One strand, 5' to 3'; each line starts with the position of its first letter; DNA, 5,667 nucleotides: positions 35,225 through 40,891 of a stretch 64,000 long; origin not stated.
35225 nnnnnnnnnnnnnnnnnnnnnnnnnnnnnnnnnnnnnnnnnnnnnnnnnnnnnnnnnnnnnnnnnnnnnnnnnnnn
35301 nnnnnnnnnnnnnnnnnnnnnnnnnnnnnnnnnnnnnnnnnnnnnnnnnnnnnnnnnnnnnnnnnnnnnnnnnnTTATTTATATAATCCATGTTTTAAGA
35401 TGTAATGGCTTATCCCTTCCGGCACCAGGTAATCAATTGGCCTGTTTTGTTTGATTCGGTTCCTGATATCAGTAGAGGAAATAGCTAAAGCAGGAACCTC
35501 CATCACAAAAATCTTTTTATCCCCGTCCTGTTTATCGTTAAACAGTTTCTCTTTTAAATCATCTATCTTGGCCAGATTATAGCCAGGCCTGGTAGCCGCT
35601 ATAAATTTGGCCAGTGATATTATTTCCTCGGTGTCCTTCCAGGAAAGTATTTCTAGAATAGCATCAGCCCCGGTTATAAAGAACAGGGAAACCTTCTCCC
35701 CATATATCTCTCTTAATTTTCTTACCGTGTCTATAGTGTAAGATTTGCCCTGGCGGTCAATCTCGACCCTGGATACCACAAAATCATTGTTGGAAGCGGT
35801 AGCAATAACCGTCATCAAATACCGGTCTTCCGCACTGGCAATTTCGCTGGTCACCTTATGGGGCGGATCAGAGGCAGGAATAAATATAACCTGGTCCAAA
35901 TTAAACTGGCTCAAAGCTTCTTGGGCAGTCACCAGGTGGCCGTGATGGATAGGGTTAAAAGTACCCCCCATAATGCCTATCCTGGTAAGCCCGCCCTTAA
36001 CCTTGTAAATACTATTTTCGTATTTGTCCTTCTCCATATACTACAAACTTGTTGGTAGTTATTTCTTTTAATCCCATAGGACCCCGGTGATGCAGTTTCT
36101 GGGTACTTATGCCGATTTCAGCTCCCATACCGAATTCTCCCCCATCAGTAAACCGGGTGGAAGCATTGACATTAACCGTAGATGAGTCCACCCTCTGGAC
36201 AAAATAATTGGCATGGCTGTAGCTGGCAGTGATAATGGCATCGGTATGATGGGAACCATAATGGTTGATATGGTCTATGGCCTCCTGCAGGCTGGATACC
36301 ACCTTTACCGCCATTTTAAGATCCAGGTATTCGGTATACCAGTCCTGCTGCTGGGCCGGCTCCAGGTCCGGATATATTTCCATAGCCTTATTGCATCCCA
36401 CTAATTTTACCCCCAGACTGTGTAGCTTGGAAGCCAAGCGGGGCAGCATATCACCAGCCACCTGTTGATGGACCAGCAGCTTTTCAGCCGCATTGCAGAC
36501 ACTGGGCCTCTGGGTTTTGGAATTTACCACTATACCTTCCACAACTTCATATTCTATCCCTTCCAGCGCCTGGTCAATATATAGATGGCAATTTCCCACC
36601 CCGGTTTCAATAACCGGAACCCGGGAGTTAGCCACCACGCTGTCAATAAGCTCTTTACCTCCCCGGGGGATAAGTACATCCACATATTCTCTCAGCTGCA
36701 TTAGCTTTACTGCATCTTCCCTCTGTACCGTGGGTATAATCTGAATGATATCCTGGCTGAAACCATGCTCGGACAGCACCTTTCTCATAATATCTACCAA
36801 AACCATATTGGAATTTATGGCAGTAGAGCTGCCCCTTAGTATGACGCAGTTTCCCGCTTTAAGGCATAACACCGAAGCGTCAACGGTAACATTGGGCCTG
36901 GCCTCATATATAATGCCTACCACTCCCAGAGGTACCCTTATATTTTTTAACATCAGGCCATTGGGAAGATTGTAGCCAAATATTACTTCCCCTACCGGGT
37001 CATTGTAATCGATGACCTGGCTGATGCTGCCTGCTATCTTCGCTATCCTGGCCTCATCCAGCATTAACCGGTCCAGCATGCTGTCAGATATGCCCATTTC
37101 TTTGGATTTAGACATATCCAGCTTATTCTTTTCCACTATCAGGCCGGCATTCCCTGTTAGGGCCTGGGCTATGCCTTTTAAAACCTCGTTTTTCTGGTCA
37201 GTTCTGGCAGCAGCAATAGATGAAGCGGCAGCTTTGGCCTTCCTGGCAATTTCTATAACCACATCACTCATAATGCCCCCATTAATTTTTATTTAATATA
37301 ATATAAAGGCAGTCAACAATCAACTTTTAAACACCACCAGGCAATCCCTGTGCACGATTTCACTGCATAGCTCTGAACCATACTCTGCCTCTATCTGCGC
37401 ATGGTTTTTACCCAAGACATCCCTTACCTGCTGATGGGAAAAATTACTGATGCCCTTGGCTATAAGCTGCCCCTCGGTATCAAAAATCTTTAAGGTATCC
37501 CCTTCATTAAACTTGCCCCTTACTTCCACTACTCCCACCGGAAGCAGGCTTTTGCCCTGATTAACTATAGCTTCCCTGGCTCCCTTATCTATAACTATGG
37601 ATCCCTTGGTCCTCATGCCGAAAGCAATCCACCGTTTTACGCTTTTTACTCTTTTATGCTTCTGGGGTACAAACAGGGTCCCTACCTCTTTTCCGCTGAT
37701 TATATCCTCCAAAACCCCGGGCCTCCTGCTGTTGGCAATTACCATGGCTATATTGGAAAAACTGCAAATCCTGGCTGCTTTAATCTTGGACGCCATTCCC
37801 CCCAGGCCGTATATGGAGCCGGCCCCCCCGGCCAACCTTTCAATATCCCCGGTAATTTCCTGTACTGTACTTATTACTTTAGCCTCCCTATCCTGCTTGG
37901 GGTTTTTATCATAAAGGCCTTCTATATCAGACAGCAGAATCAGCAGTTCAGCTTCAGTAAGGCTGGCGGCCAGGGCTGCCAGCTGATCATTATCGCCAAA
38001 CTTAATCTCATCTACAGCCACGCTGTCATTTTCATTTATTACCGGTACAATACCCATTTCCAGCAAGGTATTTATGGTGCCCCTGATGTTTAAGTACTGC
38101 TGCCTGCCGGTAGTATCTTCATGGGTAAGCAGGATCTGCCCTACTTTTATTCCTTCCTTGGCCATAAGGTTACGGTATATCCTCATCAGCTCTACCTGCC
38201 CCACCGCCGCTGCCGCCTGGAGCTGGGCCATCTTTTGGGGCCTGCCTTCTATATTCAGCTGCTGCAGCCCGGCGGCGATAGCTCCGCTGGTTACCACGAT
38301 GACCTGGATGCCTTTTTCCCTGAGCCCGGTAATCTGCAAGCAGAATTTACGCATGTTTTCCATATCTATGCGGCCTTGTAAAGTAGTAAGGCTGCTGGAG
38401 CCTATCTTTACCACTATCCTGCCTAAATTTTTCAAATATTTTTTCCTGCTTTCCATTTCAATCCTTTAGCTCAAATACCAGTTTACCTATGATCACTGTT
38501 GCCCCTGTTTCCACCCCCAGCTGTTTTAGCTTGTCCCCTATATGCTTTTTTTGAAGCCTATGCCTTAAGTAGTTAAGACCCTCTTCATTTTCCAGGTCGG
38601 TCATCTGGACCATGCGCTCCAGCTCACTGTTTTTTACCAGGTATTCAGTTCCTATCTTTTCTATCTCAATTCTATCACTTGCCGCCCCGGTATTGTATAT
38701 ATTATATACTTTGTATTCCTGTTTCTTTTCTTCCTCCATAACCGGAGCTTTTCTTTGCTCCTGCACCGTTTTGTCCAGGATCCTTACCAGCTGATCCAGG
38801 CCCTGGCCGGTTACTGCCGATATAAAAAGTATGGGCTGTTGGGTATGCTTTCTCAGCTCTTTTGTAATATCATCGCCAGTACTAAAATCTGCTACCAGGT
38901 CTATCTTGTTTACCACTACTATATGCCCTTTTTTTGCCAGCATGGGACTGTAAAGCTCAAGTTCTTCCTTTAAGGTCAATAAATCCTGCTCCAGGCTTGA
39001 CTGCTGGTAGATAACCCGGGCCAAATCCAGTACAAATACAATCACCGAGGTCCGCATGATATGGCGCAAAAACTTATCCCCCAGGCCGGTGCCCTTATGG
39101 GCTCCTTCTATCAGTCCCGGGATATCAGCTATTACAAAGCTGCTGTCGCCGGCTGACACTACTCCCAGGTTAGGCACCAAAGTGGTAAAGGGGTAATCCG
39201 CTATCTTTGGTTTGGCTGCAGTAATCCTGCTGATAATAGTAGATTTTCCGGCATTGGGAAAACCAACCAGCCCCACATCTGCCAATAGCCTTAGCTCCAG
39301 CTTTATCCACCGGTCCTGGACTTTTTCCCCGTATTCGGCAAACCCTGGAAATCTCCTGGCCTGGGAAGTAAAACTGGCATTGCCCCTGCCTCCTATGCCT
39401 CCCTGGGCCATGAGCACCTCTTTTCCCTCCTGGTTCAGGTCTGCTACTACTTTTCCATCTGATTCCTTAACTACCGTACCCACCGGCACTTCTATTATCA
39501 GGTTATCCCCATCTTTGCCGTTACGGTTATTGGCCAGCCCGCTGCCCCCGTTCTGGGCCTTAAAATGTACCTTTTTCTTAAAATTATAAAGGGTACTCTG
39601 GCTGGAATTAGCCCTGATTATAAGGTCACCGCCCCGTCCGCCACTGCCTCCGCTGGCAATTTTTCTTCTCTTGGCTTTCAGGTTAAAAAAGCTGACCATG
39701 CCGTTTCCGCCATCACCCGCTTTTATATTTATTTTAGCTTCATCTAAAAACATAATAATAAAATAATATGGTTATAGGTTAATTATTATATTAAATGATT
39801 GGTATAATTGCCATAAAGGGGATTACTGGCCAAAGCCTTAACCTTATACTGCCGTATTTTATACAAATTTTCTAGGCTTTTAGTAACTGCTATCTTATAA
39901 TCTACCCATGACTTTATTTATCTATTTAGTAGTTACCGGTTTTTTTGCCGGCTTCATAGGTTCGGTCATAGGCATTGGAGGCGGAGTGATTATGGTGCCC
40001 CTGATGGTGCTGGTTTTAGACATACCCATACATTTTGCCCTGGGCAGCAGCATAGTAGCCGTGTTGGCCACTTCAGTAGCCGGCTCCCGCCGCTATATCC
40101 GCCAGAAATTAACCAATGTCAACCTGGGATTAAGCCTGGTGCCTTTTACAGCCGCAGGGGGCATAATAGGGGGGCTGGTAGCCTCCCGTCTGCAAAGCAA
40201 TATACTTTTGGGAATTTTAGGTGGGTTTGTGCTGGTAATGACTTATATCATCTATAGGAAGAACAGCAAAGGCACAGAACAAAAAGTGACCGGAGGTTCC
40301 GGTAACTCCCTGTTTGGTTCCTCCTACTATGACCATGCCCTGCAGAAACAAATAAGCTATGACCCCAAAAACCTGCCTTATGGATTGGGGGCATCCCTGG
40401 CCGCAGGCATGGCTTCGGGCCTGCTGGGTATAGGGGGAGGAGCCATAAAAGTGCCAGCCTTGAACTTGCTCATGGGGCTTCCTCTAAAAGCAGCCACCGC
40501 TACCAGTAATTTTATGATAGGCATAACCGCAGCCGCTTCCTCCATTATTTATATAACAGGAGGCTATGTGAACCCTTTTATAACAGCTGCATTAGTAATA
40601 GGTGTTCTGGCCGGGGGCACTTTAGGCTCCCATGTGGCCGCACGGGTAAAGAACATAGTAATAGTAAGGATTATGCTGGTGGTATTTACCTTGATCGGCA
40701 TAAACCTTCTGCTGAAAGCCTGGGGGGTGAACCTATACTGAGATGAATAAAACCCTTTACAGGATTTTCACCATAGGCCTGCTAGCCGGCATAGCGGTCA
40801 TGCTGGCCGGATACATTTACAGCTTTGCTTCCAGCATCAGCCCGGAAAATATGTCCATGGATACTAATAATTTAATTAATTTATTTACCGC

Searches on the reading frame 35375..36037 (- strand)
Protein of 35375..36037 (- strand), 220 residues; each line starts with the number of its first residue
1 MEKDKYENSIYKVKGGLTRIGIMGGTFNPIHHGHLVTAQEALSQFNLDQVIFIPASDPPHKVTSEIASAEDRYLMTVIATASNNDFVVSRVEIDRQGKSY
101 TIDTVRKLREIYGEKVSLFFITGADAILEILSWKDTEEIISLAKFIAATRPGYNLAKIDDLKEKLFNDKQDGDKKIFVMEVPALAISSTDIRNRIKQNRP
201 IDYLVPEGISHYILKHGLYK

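Call 8: search_protein_families(library=pfam, proteins=[window:35375-36037:-], max_evalue=0.001)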
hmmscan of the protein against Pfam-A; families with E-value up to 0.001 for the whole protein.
window:35375-36037:- (220 aa): 1 family
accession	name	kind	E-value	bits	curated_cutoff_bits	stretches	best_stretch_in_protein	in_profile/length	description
PF01467.32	CTP_transf_like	-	4.6e-27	95.3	21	1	22-194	1-133/133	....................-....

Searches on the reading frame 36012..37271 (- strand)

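Call 28: search_protein_families(library=pfam, proteins=[window:36012-37271:-], max_evalue=0.001)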
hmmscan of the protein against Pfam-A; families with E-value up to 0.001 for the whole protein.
window:36012-37271:- (419 aa): 1 family
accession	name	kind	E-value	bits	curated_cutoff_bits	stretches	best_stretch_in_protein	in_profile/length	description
PF00171.27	Aldedh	-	7.9e-19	68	23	1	5-288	31-298/461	Aldehyde dehydrogenase family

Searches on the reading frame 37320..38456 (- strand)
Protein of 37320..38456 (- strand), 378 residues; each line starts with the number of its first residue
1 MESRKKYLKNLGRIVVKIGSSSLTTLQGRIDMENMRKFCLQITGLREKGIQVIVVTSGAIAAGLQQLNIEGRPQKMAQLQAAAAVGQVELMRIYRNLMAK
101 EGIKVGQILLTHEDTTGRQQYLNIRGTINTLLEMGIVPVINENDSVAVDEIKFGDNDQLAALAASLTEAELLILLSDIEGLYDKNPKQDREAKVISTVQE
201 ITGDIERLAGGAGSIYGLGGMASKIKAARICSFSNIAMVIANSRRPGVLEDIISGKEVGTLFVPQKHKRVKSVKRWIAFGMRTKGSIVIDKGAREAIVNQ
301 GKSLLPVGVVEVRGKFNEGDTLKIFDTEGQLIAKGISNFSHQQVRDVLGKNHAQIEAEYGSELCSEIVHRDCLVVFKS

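Call 28: search_protein_families(library=pfam, proteins=[window:37320-38456:-], max_evalue=0.001)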
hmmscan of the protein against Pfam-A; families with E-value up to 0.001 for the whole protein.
window:37320-38456:- (378 aa): 2 families
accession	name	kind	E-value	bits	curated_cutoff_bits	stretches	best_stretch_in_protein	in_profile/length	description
PF00696.33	AA_kinase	-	7.3e-44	150.7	24.9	1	13-242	2-234/234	Amino acid kinase family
PF01472.26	PUA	-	4.6e-19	68.6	24.8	1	285-357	1-72/74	PUA domain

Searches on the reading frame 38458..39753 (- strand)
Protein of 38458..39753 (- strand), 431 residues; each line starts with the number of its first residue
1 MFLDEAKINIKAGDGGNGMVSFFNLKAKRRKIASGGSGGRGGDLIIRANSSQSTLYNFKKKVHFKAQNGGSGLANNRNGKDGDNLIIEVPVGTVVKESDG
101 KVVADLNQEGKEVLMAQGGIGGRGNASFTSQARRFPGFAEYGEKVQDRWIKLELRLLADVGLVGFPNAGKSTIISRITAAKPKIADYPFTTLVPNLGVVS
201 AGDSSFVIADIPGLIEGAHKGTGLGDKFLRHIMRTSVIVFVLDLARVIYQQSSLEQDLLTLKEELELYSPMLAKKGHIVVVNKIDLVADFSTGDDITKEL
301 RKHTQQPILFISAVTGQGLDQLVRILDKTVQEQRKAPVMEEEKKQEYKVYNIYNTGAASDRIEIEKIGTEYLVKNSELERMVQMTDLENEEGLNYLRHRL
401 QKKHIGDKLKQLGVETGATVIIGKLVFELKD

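Call 28: search_protein_families(library=pfam, proteins=[window:38458-39753:-], max_evalue=0.001)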
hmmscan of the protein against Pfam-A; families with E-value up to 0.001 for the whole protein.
window:38458-39753:- (431 aa): 7 families
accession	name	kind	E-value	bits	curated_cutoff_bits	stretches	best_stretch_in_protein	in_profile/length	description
PF01018.28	GTP1_OBG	-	2.8e-49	167.2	27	1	4-156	2-155/155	GTP1/OBG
PF01926.29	MMR_HSR1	-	2.6e-25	89.2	21.9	1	159-283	1-113/113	50S ribosome-binding GTPase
PF09269.16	DUF1967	-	1.2e-16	61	27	1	364-428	3-69/70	Domain of unknown function (DUF1967)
PF02421.24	FeoB_N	-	2.4e-13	50.3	27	1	160-324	3-154/156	Ferrous iron transport protein B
PF00025.27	Arf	-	2.6e-06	27.5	22.3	1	162-328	19-172/174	ADP-ribosylation factor family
PF00009.33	GTP_EFTU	-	4.5e-06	26.8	26.5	1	277-331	124-187/188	Elongation factor Tu GTP binding domain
PF03308.22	MeaB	-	8.1e-06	25.5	23.1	0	277-347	174-252/273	Methylmalonyl Co-A mutase-associated GTPase MeaB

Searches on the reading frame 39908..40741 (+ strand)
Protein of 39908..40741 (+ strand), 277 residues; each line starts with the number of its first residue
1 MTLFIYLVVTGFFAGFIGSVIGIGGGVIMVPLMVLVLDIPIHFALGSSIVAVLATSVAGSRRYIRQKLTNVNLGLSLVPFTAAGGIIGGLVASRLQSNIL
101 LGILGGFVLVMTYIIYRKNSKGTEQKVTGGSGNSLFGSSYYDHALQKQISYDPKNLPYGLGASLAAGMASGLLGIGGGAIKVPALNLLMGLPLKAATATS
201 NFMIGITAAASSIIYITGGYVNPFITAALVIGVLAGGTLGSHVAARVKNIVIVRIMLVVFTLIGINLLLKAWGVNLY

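Call 28: search_protein_families(library=pfam, proteins=[window:39908-40741:+], max_evalue=0.001)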
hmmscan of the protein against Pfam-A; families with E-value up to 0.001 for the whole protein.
window:39908-40741:+ (277 aa): 1 family
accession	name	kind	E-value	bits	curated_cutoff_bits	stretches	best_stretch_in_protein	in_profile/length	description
PF01925.25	TauE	-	3.2e-50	171.5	32.6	1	7-267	1-237/237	Sulfite exporter TauE/SafE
